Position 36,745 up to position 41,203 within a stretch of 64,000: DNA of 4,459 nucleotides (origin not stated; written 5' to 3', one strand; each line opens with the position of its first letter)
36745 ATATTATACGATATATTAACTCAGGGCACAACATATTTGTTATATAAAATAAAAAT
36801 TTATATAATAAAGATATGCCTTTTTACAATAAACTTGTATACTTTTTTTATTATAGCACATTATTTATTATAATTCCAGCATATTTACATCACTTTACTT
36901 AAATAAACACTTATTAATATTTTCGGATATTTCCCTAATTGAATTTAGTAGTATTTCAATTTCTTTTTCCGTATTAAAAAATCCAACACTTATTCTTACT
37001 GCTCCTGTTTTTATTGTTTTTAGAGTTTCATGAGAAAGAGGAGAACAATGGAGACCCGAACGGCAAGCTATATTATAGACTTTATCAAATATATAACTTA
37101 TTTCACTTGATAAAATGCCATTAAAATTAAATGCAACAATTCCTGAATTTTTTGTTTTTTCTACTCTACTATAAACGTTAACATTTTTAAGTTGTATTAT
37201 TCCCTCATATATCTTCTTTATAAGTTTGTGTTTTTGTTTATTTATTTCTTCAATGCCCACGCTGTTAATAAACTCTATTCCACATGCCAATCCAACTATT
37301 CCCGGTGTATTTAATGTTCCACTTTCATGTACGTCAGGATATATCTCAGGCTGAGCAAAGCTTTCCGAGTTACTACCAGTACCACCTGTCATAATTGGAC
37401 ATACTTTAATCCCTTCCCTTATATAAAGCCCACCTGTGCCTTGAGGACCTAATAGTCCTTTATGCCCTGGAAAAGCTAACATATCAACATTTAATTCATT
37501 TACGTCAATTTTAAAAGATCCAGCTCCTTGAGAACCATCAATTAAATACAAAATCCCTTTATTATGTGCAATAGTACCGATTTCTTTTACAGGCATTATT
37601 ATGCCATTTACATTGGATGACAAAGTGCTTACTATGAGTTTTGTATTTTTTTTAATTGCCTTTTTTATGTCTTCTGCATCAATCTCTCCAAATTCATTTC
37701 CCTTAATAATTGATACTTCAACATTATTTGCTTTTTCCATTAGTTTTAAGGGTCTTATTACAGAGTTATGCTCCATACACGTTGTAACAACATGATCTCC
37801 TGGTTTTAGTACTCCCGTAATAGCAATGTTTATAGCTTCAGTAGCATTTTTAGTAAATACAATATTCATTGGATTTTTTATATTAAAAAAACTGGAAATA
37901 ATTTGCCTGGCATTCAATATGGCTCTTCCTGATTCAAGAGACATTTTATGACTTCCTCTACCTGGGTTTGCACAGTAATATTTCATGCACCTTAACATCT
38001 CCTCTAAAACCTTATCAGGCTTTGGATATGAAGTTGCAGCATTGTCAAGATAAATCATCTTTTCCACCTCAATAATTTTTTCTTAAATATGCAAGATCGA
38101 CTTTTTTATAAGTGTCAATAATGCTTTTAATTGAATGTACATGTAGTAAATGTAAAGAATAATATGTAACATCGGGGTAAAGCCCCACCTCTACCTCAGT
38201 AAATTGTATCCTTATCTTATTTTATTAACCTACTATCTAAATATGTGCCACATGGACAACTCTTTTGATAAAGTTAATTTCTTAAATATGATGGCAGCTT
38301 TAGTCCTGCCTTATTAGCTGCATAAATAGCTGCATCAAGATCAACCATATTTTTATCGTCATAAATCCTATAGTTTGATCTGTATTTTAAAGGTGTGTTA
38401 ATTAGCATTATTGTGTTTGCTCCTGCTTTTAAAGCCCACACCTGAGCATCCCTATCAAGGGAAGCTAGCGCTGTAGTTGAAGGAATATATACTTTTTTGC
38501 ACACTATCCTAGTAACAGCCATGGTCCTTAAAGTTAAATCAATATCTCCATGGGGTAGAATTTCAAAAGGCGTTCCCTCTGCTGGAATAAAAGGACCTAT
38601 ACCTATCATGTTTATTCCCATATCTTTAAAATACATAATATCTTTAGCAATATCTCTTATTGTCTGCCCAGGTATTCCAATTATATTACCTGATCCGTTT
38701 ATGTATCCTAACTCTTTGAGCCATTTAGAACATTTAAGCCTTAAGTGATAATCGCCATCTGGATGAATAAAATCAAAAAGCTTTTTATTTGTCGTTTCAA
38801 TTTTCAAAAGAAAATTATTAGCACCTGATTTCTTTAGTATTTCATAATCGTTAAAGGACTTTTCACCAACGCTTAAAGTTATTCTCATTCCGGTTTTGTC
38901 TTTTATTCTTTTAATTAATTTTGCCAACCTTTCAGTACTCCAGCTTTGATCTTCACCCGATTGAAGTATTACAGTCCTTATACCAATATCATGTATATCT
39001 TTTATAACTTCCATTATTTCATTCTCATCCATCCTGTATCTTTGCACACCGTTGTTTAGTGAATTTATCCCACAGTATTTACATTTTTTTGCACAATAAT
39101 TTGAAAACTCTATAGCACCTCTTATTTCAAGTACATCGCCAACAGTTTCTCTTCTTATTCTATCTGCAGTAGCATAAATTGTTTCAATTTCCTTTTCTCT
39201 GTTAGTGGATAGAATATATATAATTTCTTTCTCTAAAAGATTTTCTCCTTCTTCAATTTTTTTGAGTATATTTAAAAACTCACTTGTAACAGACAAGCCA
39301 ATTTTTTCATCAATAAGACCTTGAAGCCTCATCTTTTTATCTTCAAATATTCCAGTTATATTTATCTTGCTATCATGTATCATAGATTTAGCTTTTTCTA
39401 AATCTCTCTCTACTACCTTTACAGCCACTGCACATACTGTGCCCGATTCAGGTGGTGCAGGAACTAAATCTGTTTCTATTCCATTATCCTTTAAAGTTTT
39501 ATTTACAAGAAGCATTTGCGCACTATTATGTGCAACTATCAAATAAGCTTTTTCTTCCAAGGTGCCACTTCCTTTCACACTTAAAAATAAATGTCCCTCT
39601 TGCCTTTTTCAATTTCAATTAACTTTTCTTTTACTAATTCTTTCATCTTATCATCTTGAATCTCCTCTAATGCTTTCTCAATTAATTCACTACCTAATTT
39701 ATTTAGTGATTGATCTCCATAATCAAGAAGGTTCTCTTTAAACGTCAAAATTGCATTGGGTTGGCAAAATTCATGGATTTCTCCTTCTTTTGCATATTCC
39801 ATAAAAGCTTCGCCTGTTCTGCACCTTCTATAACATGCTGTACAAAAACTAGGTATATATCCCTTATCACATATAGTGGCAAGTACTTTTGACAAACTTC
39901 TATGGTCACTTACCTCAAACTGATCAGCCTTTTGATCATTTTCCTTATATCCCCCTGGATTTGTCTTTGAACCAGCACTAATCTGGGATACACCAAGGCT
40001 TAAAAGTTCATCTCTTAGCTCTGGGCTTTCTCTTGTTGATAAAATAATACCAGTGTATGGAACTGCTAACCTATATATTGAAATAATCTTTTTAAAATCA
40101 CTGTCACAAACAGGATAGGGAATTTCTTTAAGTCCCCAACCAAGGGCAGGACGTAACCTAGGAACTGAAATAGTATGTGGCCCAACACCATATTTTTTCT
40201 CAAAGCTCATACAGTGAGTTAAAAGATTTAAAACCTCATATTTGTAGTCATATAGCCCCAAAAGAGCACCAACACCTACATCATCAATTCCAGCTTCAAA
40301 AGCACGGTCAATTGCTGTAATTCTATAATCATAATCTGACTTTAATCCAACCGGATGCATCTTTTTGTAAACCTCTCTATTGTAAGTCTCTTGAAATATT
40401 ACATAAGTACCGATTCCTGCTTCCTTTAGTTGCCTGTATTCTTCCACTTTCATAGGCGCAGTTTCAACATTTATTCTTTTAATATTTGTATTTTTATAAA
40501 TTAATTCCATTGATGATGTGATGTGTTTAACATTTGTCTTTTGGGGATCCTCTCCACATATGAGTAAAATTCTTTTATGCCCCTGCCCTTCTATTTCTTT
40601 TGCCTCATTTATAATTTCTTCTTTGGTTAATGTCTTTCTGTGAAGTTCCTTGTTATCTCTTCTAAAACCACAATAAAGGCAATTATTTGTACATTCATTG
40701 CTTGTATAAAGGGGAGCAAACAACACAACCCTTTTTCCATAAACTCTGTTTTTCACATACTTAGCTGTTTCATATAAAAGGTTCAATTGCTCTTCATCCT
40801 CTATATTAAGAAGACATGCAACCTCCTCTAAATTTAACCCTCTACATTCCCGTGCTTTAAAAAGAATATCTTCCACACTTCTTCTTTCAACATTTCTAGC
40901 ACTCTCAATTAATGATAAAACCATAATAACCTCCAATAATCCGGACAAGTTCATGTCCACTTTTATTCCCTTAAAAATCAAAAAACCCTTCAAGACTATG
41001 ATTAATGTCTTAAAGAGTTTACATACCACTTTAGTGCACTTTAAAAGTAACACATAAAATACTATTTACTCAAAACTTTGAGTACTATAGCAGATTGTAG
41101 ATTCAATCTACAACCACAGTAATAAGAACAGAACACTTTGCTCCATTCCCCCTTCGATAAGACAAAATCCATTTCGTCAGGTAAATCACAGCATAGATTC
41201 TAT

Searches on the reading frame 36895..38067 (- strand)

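Call 79: search_protein_families(library=pfam, proteins=[window:36895-38067:-], max_evalue=0.00001)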
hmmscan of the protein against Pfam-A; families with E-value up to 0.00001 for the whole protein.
window:36895-38067:- (390 aa): 4 families
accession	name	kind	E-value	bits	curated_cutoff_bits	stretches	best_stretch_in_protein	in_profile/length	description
PF00266.25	Aminotran_5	-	5.7e-94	315.6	21.5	1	5-373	1-371/371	Aminotransferase class-V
PF01053.26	Cys_Met_Meta_PP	-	8.1e-09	34.9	27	1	71-195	72-190/381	Cys/Met metabolism PLP-dependent enzyme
PF01212.27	Beta_elim_lyase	-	3.8e-08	33.4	27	1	68-212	49-207/288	Beta-eliminating lyase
PF01041.23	DegT_DnrJ_EryC1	-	9.4e-07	28.8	19.8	1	70-184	43-152/360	DegT/DnrJ/EryC1/StrS aminotransferase family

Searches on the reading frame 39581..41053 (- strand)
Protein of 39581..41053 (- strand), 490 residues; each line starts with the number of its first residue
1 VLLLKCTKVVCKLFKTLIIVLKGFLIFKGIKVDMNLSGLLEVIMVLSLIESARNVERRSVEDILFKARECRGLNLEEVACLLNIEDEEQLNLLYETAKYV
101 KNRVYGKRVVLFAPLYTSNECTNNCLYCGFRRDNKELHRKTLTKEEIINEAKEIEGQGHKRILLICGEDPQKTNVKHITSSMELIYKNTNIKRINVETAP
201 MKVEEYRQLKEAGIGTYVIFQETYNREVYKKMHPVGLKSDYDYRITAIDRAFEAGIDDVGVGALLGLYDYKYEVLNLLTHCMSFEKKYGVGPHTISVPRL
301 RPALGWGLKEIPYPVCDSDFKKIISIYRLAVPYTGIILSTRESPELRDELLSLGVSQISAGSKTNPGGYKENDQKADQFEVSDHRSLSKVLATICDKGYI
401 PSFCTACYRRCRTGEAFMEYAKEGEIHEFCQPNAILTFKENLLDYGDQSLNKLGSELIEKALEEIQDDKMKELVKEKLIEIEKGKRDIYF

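Call 79: search_protein_families(library=pfam, proteins=[window:39581-41053:-], max_evalue=0.00001)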
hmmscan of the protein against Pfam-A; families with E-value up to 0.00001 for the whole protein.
window:39581-41053:- (490 aa): 2 families
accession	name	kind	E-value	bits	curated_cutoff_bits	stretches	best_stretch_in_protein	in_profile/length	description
PF06968.18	BATS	-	5.1e-20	71.9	22.2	1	296-399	1-87/88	Biotin and Thiamin Synthesis associated domain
PF04055.27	Radical_SAM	-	3.5e-19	70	29.5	1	117-269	3-153/166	Radical SAM superfamily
